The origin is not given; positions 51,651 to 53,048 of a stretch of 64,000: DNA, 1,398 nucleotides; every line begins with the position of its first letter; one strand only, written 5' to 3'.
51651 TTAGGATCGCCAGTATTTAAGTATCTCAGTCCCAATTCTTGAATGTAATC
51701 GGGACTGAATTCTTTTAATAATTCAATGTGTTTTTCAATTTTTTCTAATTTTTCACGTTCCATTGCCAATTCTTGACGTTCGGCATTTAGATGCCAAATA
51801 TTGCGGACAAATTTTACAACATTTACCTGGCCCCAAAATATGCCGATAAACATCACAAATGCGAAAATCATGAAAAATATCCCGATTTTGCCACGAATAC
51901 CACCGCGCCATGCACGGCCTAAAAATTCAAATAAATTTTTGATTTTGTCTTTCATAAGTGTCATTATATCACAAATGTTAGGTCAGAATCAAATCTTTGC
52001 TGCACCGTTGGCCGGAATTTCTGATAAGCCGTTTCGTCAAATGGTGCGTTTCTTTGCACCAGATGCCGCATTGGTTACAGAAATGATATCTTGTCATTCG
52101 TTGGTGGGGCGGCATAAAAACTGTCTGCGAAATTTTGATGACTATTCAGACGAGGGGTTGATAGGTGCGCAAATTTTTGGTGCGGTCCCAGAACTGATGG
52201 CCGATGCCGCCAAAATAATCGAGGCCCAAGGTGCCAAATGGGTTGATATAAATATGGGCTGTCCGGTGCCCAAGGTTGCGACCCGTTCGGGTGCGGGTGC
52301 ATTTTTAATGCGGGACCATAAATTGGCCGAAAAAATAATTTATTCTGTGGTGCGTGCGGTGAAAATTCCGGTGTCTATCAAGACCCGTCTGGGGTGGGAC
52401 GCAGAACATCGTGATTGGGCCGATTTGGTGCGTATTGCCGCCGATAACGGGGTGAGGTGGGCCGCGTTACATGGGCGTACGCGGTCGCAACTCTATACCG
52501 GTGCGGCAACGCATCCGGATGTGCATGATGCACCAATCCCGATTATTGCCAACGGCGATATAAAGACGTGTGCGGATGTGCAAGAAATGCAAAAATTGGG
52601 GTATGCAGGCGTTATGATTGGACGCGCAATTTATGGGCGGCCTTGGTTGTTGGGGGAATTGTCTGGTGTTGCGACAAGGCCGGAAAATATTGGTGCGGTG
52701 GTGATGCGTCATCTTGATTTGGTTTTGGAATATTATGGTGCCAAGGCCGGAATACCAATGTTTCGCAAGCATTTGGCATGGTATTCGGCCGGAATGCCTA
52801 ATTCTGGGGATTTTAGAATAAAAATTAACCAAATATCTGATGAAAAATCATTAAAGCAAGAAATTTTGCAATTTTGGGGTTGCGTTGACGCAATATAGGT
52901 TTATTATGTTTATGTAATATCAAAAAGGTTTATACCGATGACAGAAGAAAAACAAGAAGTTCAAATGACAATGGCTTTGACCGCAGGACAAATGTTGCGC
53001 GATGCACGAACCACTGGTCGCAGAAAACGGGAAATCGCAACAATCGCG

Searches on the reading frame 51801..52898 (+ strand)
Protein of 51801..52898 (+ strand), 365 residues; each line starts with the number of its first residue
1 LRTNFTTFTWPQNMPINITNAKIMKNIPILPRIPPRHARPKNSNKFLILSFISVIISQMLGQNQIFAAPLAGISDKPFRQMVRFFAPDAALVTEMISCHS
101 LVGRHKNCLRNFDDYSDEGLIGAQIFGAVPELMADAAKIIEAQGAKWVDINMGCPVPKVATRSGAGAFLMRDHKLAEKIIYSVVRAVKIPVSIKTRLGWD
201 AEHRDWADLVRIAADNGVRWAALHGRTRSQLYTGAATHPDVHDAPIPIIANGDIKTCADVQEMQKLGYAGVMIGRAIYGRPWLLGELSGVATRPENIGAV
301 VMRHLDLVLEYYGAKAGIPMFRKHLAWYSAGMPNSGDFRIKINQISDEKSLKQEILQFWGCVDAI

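Call 32: search_protein_families(library=pfam, proteins=[window:51801-52898:+], max_evalue=0.01)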
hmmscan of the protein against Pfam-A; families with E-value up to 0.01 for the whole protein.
window:51801-52898:+ (365 aa): 2 families
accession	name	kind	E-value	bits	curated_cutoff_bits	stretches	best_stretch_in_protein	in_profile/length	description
PF01207.24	Dus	-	6.5e-73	246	20.4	1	67-355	2-302/311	Dihydrouridine synthase (Dus)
PF00977.27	His_biosynth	-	0.0079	16.1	23.6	0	245-279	190-224/228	Histidine biosynthesis protein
